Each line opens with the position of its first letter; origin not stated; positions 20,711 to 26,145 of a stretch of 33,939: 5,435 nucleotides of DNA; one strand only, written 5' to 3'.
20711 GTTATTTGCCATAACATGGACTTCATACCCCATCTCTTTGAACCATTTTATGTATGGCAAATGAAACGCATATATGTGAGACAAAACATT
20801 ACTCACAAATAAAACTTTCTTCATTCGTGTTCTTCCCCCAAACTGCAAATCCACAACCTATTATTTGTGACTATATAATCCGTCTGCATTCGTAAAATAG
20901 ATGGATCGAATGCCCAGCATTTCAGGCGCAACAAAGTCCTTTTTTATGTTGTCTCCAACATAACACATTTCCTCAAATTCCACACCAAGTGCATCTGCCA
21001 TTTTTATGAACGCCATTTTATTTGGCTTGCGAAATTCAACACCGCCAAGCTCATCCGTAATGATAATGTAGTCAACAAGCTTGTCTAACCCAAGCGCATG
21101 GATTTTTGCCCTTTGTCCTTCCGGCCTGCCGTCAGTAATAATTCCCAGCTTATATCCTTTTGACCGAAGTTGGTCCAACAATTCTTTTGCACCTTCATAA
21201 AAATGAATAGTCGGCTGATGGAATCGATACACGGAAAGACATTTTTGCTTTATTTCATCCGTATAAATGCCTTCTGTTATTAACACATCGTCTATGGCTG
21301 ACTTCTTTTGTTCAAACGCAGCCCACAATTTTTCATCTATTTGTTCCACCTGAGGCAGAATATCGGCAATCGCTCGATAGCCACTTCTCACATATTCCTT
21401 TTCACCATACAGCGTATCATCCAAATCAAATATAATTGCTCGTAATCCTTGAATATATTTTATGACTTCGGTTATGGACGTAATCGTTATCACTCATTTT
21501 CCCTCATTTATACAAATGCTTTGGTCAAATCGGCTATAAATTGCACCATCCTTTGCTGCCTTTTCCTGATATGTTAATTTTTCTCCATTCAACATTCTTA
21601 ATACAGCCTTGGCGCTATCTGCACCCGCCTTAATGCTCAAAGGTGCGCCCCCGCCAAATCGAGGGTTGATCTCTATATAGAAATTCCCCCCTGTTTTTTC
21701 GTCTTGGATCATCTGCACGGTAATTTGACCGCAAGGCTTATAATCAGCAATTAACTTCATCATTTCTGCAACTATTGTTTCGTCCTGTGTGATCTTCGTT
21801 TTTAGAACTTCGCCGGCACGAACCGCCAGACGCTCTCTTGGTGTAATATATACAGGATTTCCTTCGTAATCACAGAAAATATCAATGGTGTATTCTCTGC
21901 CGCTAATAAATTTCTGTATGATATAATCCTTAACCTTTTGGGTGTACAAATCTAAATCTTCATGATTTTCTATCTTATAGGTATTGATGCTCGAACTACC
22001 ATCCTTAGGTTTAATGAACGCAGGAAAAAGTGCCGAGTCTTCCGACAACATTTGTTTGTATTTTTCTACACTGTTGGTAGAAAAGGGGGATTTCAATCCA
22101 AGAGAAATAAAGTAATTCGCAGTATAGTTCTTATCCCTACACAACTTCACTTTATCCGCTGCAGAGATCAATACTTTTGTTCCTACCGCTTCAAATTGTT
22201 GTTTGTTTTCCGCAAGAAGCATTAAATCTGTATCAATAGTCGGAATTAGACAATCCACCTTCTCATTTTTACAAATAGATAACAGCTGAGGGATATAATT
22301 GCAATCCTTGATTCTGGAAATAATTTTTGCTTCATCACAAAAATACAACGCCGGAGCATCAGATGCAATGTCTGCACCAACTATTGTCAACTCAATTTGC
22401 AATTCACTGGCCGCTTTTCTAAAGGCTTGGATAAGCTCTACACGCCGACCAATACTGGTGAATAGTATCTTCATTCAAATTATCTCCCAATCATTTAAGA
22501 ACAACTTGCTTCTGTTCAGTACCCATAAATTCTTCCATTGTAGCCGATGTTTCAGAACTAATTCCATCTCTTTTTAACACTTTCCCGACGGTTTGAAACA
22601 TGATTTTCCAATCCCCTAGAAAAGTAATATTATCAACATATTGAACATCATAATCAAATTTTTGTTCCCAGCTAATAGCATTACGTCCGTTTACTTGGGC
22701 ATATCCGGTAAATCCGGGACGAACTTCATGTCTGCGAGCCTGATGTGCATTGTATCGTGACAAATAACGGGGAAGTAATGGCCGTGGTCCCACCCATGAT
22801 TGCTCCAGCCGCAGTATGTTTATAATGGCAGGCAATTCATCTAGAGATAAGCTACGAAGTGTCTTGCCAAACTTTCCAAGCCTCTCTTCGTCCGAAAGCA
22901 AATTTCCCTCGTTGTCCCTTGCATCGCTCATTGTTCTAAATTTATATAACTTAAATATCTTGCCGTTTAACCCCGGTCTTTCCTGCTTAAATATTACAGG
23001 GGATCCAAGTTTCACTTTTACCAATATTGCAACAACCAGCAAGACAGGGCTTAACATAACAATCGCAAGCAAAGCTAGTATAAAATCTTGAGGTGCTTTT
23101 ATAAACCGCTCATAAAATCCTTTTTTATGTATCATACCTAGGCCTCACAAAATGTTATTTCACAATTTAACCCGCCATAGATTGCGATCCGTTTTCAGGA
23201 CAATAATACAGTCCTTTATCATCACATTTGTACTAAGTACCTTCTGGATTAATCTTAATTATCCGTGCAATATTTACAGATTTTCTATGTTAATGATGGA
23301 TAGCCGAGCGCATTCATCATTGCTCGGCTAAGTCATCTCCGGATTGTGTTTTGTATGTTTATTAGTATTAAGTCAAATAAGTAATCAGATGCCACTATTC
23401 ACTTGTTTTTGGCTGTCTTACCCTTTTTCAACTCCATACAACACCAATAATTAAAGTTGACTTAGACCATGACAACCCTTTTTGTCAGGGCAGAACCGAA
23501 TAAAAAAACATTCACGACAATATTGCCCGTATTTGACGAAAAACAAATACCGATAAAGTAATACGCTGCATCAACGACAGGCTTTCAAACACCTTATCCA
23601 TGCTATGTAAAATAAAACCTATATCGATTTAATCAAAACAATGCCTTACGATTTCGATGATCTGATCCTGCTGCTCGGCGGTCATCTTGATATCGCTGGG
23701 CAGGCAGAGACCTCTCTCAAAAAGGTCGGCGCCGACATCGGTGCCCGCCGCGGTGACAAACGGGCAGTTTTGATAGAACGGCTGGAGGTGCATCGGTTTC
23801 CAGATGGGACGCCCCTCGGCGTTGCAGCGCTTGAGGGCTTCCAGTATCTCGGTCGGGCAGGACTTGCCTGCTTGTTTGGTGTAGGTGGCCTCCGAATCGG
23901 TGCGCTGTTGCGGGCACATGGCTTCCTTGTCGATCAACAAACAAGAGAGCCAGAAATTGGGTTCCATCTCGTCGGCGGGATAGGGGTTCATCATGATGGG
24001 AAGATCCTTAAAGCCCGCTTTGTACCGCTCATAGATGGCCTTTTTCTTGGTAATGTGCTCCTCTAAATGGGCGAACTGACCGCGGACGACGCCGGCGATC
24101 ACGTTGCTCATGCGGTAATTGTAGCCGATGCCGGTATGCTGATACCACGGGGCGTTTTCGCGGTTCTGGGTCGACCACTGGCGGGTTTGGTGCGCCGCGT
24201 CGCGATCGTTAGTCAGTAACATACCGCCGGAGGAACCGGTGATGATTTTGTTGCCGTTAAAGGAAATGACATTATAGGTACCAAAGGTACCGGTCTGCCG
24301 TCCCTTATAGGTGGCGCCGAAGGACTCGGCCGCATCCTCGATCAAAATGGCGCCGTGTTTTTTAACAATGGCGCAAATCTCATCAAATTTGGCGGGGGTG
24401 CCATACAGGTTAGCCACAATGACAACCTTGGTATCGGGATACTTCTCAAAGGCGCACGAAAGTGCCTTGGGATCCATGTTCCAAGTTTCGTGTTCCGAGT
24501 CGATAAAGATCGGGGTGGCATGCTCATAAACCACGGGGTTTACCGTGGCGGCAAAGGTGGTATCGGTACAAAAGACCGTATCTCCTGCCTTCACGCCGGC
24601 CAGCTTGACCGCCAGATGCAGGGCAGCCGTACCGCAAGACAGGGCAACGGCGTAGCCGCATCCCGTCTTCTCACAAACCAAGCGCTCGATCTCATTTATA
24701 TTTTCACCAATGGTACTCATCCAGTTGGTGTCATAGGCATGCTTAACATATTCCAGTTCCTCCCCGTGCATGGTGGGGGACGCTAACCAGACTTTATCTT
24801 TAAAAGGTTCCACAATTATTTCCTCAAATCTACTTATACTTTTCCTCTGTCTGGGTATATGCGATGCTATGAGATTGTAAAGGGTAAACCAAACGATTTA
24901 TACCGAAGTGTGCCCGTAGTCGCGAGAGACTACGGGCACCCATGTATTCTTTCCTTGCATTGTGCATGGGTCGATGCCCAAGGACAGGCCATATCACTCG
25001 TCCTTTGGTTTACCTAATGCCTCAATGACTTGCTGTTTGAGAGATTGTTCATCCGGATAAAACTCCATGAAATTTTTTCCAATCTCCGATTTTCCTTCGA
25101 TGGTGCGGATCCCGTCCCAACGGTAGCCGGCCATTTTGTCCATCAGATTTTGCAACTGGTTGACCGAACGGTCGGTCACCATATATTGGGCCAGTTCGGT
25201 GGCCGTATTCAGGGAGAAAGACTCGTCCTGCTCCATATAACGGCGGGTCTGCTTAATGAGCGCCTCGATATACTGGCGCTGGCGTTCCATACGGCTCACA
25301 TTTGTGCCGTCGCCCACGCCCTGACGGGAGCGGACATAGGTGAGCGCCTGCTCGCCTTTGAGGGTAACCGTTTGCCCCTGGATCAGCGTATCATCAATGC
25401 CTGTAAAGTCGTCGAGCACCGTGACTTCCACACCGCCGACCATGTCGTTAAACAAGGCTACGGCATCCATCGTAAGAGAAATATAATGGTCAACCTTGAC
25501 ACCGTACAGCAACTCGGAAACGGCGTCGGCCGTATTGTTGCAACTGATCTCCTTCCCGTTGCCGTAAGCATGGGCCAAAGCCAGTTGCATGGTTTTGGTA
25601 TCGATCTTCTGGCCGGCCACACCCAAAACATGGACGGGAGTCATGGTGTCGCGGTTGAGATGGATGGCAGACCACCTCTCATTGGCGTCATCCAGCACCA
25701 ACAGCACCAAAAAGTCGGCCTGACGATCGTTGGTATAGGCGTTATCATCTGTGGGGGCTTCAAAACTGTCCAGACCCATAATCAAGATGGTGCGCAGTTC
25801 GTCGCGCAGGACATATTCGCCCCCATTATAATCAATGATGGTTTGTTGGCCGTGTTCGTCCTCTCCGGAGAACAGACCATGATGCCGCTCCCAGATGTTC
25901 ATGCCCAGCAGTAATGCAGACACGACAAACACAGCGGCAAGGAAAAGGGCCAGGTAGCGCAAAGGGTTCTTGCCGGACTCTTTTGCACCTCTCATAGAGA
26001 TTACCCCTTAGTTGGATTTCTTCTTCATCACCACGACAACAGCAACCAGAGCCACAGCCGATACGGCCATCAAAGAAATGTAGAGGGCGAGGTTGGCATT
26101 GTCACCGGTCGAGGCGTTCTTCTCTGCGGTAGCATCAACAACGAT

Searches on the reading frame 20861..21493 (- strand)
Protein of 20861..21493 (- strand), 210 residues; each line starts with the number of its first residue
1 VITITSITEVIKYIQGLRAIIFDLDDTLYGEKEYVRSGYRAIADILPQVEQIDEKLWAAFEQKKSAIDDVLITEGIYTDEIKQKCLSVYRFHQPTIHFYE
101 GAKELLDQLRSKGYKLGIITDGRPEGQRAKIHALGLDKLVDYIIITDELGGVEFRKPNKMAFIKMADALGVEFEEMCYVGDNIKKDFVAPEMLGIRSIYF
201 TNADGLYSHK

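Call 48: search_protein_families(library=pfam, proteins=[window:20861-21493:-], max_evalue=0.0001)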
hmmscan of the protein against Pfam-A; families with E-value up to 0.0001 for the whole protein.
window:20861-21493:- (210 aa): 4 families
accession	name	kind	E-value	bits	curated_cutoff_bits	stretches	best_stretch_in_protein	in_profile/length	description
PF13419.12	HAD_2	-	1.3e-22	81.2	23.8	1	20-198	1-176/178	Haloacid dehalogenase-like hydrolase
PF00702.32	Hydrolase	-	7.2e-22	79.2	26.4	1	18-186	2-183/191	haloacid dehalogenase-like hydrolase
PF13242.12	Hydrolase_like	-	4.9e-06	26.8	22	1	154-199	2-47/75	HAD-hyrolase-like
PF12710.13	HAD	-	4.5e-05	24.4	27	1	20-181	1-180/189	haloacid dehalogenase-like hydrolase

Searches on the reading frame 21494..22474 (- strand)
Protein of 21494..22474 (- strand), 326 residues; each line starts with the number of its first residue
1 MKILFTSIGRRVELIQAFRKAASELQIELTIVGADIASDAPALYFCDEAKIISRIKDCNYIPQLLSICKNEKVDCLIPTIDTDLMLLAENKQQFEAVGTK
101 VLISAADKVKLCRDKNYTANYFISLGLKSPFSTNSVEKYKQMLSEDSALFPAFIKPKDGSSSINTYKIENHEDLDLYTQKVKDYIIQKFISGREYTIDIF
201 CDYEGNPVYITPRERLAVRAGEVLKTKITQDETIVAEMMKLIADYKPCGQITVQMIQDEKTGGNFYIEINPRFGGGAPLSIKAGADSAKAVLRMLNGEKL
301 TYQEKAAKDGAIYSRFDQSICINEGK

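Call 48: search_protein_families(library=pfam, proteins=[window:21494-22474:-], max_evalue=0.0001)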
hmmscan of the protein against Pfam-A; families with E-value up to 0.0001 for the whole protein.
window:21494-22474:- (326 aa): 5 families
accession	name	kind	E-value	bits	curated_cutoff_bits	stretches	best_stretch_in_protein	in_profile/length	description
PF21360.3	PylC-like_N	-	4.6e-28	97.7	27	1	3-102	1-96/96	PylC-like, N-terminal domain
PF15632.11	ATPgrasp_Ter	-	3.4e-15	56.4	29.1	1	181-307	2-119/131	ATP-grasp in the biosynthetic pathway with Ter operon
PF02655.19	ATP-grasp_3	-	2.5e-14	54.1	23.2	1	112-275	1-159/160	ATP-grasp domain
PF13535.11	ATP-grasp_4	-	2.9e-08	33.9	27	1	150-243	3-114/160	ATP-grasp domain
PF02786.22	CPSase_L_D2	-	6.3e-05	23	19.8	0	184-301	83-209/211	Carbamoyl-phosphate synthase L chain, ATP binding domain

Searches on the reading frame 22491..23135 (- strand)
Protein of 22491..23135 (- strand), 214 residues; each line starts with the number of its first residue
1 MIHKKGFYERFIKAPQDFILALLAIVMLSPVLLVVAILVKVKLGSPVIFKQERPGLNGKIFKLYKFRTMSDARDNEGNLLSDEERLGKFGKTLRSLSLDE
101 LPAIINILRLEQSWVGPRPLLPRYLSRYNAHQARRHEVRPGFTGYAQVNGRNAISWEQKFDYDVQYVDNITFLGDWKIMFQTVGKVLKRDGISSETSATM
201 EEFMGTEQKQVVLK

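Call 48: search_protein_families(library=pfam, proteins=[window:22491-23135:-], max_evalue=0.0001)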
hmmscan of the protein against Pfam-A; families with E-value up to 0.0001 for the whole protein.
window:22491-23135:- (214 aa): 1 family
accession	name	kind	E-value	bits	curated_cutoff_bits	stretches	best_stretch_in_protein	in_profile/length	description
PF02397.22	Bac_transf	-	1.8e-56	191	27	1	16-188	4-179/179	Bacterial sugar transferase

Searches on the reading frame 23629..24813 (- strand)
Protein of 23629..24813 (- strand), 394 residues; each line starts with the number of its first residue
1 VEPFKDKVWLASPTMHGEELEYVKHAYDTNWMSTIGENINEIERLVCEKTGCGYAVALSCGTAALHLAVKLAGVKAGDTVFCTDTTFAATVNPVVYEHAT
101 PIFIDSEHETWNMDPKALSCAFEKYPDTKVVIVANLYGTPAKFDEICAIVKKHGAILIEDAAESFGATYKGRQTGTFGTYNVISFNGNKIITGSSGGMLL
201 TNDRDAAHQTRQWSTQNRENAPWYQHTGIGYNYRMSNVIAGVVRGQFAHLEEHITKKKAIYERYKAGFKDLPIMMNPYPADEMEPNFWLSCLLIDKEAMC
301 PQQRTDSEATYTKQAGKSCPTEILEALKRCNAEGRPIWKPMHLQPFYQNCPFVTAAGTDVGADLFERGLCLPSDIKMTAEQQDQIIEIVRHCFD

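Call 48: search_protein_families(library=pfam, proteins=[window:23629-24813:-], max_evalue=0.0001)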
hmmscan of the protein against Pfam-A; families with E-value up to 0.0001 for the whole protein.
window:23629-24813:- (394 aa): 4 families
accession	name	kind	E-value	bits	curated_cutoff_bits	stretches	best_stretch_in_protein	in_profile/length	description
PF01041.23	DegT_DnrJ_EryC1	-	6e-84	282.7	19.8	1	15-390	3-360/360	DegT/DnrJ/EryC1/StrS aminotransferase family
PF00155.27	Aminotran_1_2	-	4.2e-07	29.9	19.7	1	56-162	69-187/361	Aminotransferase class I and II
PF01212.27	Beta_elim_lyase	-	7.1e-05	22.7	27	1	38-204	33-214/288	Beta-eliminating lyase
PF01053.26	Cys_Met_Meta_PP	-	9.7e-05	21.5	27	0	41-167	56-180/381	Cys/Met metabolism PLP-dependent enzyme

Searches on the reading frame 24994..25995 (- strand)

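Call 48: search_protein_families(library=pfam, proteins=[window:24994-25995:-], max_evalue=0.0001)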
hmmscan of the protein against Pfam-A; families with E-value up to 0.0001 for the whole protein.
window:24994-25995:- (333 aa): 1 family
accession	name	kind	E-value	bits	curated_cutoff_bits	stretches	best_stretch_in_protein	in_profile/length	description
PF03816.19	LytR_cpsA_psr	-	5.4e-23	82.3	24.6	1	93-250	2-148/150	LytR_cpsA_psr family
